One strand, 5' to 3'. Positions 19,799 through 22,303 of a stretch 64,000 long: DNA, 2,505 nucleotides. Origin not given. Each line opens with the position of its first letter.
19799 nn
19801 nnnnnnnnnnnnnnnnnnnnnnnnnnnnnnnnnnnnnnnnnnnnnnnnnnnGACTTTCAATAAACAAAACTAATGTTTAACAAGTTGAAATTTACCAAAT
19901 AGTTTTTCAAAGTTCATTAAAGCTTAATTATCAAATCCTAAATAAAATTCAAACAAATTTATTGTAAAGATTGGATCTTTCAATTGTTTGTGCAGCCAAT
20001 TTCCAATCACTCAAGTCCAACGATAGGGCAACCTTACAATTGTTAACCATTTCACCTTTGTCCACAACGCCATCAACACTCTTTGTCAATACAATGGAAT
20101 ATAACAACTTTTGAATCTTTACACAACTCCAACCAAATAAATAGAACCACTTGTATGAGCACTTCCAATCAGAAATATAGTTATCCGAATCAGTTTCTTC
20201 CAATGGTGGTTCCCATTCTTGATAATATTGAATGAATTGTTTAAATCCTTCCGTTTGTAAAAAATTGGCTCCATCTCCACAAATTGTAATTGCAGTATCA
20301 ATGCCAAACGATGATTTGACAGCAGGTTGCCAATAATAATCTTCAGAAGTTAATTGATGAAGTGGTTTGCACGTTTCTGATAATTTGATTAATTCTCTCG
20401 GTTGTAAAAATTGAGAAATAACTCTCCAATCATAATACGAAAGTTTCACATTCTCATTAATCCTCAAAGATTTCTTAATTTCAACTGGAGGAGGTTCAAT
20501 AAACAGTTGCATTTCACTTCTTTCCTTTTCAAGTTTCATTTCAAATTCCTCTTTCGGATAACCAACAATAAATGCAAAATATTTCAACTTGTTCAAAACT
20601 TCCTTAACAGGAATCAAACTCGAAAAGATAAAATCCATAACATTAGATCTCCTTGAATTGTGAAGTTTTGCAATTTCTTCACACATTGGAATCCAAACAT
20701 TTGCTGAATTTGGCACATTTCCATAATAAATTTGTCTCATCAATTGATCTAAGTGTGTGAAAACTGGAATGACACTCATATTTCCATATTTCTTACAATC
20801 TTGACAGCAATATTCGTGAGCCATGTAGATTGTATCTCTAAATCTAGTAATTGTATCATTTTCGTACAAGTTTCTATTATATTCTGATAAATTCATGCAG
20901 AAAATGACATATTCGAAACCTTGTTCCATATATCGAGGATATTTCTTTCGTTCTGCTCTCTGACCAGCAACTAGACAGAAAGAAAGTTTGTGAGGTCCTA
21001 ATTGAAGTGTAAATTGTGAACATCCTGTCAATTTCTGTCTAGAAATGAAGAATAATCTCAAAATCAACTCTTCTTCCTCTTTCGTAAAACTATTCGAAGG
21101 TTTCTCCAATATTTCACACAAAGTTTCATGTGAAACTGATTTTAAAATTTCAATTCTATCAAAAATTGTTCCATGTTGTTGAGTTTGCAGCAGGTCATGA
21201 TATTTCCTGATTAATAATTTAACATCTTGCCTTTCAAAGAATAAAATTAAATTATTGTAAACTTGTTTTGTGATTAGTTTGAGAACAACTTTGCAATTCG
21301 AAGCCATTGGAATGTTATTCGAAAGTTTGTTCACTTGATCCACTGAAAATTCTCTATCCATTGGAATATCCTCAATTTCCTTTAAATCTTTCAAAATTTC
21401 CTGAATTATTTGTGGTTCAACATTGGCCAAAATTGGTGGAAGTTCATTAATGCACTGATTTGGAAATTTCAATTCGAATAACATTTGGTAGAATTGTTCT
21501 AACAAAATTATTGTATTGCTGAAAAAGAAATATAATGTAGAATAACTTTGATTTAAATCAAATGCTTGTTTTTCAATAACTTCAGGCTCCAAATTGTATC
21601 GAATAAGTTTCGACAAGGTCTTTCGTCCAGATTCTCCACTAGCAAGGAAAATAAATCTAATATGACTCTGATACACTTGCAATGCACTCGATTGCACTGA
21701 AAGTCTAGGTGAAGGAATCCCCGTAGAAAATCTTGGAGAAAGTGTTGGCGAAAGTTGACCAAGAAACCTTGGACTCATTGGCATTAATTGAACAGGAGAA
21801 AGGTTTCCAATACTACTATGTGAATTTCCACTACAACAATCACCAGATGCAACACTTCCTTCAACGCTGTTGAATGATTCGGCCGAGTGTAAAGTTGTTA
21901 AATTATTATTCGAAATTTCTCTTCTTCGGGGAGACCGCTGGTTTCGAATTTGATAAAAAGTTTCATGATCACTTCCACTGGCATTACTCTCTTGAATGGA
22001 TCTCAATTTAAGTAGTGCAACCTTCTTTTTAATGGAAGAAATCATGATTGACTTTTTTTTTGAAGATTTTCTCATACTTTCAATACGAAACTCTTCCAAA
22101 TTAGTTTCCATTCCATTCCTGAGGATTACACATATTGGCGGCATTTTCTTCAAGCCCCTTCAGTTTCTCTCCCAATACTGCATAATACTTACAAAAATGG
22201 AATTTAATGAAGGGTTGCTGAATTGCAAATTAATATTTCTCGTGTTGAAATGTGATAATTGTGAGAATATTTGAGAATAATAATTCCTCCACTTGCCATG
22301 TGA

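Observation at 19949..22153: G-alpha homolog with degenerate P-loop, DxxG and NKxD motifs, fused to a C-terminal F-box-like segment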

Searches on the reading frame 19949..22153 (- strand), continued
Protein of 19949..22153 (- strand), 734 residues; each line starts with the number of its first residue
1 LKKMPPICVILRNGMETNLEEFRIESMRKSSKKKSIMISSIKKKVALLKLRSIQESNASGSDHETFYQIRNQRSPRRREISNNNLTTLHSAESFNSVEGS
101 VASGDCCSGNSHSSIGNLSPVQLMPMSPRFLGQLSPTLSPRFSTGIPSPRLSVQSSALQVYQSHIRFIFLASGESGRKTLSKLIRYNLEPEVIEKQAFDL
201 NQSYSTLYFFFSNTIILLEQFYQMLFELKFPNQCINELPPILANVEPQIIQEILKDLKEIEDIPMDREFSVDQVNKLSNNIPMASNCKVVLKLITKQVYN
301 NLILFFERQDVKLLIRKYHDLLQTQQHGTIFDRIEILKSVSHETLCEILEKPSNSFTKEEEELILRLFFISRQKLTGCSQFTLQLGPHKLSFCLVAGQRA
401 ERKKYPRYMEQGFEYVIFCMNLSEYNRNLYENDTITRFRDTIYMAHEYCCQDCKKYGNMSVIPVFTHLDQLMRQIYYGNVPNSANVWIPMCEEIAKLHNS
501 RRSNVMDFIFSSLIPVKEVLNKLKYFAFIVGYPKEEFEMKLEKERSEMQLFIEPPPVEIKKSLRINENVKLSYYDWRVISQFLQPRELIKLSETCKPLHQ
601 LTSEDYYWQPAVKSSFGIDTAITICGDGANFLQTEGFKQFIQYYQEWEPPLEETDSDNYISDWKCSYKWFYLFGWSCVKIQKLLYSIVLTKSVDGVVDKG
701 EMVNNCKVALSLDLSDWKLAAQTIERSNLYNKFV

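Call 49: fold_search(model_id=the predicted structure, library=pdb)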
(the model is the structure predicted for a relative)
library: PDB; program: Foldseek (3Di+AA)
matches with E <= 10: 1006; with E <= 0.001: 212
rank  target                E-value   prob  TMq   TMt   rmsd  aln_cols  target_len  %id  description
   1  1tad_C                4.2e-10  1.00  0.29  0.61   8.9       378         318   15  GTPASE MECHANISM OF GPROTEINS FROM THE 1.7-ANGSTROM CRYSTAL STRUCTURE OF TRANSDUCIN ALPHA-GDP-ALF4- (released 1995-05-08)
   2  1shz_A                9.3e-10  1.00  0.29  0.59   9.4       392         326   16  Crystal Structure of the p115RhoGEF rgRGS Domain in A Complex with Galpha(13):Galpha(i1) Chimera (released 2005-01-18)
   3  4n0d                  1.5e-09  1.00  0.29  0.60   9.6       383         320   16  Crystal structure of the K345L variant of the Gi alpha1 subunit bound to GTPgammaS (released 2014-03-12)
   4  8vga_B                1.7e-09  1.00  0.29  0.59   5.8       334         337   18  Crystal Structure of Guanine Nucleotide-Binding Protein (G Protein) Alpha-1 Subunit from Selaginella moellendorffii in (released 2024-11-06)
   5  2ode_C                1.9e-09  1.00  0.29  0.63   7.6       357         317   15  Crystal structure of the heterodimeric complex of human RGS8 and activated Gi alpha 3 (released 2007-02-06)
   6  8vga_A                1.9e-09  1.00  0.32  0.64   6.5       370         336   16  Crystal Structure of Guanine Nucleotide-Binding Protein (G Protein) Alpha-1 Subunit from Selaginella moellendorffii in (released 2024-11-06)
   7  3ffa                  1.9e-09  1.00  0.29  0.62   8.9       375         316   15  Crystal Structure of a fast activating G protein mutant (released 2009-10-06)
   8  9odl_A                2.5e-09  1.00  0.30  0.59   8.6       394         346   16  Structure of the MOR/Gi/Mitragynine Pseudoindoxil Complex, GTP-bound G-ACT-3 (released 2026-01-07)
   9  1svs                  2.6e-09  1.00  0.29  0.63   8.7       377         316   15  Structure of the K180P mutant of Gi alpha subunit bound to GppNHp. (released 2004-06-01)
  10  6m8h                  2.7e-09  1.00  0.30  0.65   8.4       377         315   14  Crystal Structure of the R208Q mutant of G(i) subunit alpha-1 (released 2019-08-21)
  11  8buz_B                2.9e-09  1.00  0.27  0.54   7.2       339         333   16  Structure of Adenylyl cyclase 8 bound to stimulatory G-protein, Ca2+/Calmodulin, Forskolin and MANT-GTP (released 2023-12-13)
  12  1fqj_A                3.0e-09  1.00  0.28  0.60   9.3       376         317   15  CRYSTAL STRUCTURE OF THE HETEROTRIMERIC COMPLEX OF THE RGS DOMAIN OF RGS9, THE GAMMA SUBUNIT OF PHOSPHODIESTERASE AND  (released 2001-02-28)
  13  1tnd_A                3.2e-09  1.00  0.29  0.59   8.5       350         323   16  THE 2.2 ANGSTROMS CRYSTAL STRUCTURE OF TRANSDUCIN-ALPHA COMPLEXED WITH GTP GAMMA S (released 1994-07-31)
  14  1fqj_D                3.7e-09  1.00  0.29  0.61   8.8       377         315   16  CRYSTAL STRUCTURE OF THE HETEROTRIMERIC COMPLEX OF THE RGS DOMAIN OF RGS9, THE GAMMA SUBUNIT OF PHOSPHODIESTERASE AND  (released 2001-02-28)
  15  1cip                  3.9e-09  1.00  0.30  0.65   8.3       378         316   15  GI-ALPHA-1 SUBUNIT OF GUANINE NUCLEOTIDE-BINDING PROTEIN COMPLEXED WITH A GTP ANALOGUE (released 1999-04-09)
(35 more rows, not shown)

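Call 62: list_cluster_members(proteins=[P0003, P0004, P0006, P0007, P0009, P0011, P0013, P0030, P0034, P0043])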
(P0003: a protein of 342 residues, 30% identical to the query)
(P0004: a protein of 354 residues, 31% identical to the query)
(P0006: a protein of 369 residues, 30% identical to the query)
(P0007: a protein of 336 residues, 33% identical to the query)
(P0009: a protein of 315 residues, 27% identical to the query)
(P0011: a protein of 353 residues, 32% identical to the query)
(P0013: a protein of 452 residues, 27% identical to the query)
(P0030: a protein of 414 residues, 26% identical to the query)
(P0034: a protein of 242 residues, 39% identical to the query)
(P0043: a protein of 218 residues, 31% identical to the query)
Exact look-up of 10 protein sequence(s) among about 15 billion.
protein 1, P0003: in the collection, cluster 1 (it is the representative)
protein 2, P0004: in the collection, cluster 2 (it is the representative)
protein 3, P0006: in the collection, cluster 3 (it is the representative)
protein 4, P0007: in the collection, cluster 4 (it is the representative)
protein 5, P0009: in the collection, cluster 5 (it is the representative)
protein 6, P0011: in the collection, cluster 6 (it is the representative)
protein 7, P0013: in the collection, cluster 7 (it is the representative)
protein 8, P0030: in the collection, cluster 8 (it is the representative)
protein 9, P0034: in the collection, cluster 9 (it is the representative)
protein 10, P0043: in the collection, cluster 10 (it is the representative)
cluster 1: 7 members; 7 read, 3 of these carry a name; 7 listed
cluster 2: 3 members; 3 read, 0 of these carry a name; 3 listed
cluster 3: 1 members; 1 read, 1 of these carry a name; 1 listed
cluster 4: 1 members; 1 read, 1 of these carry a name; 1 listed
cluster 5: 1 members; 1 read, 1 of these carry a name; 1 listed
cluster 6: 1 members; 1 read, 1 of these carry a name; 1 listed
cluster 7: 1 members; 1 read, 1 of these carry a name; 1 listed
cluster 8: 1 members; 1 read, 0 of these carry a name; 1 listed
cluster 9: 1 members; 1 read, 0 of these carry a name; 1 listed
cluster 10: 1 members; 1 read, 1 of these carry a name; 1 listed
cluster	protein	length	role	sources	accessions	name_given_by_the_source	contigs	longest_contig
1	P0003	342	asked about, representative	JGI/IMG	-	-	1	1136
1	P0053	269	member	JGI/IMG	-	GTPase SAR1 family protein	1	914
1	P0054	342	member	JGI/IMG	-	GTPase SAR1 family protein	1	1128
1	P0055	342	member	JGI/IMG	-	GTPase SAR1 family protein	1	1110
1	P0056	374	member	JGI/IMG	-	-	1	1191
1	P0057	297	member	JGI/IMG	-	-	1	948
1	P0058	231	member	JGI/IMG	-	-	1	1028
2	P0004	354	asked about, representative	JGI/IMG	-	-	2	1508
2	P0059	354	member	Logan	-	-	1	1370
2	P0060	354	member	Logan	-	-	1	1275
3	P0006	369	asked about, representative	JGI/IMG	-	GTPase SAR1 family protein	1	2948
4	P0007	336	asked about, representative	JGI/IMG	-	GTPase SAR1 family protein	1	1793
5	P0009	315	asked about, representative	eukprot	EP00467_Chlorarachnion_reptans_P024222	CAMPEP_0114513158 /NCGR_PEP_ID=MMETSP0109-20121206/15401_1 /TAXON_ID=29199 ...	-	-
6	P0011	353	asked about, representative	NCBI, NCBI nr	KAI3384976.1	hypothetical protein SNEBB_005152 [Seison nebaliae]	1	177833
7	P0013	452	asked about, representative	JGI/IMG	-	hypothetical protein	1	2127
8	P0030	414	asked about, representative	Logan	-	-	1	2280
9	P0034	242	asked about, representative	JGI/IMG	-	-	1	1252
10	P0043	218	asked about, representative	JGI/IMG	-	GTPase SAR1 family protein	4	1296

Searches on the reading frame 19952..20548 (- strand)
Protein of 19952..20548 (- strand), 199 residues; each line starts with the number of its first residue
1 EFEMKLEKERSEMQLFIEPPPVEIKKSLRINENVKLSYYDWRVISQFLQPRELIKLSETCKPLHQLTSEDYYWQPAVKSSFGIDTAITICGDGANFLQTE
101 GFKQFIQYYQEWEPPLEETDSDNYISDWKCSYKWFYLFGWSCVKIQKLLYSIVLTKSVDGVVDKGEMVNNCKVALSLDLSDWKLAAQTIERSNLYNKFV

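Call 13: search_protein_families(library=pfam, proteins=[window:19952-20548:-], max_evalue=10)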
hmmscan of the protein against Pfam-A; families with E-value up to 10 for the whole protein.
seq(199 aa): 2 families
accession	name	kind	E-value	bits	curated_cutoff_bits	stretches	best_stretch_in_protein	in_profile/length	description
PF12937.12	F-box-like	-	0.0013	18.9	24.3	1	46-74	14-42/47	F-box-like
PF00646.38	F-box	-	0.08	13.3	20.5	1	41-73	9-41/43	F-box domain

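Call 48: search_solved_structures(query=window:19952-20548:-, max_evalue=10, show_alignments=3)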
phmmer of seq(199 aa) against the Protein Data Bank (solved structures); distinct sequences matched with E-value up to 10: 0.

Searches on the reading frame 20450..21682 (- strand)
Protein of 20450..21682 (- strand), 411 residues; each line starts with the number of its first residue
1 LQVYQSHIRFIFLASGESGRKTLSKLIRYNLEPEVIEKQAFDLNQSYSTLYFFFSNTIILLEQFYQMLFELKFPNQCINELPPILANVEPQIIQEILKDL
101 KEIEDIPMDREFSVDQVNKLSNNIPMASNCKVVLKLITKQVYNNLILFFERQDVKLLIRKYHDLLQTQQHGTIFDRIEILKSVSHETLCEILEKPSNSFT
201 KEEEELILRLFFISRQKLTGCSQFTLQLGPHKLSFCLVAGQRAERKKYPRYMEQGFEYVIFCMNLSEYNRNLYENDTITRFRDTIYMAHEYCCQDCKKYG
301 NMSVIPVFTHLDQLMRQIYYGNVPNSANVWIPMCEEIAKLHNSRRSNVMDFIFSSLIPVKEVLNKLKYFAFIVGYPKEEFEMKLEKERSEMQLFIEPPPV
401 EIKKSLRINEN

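Call 31: find_homologous_proteins(query=A3, max_evalue=0.01)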
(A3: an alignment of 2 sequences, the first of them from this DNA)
Query A3 (2 sequences) (411 aa, profile of the alignment): 1 proteins with E <= 0.01 among 5907 candidates.
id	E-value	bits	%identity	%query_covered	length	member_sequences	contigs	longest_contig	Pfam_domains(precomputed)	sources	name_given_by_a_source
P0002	1.1e-190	652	30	77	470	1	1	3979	PF00503.27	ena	-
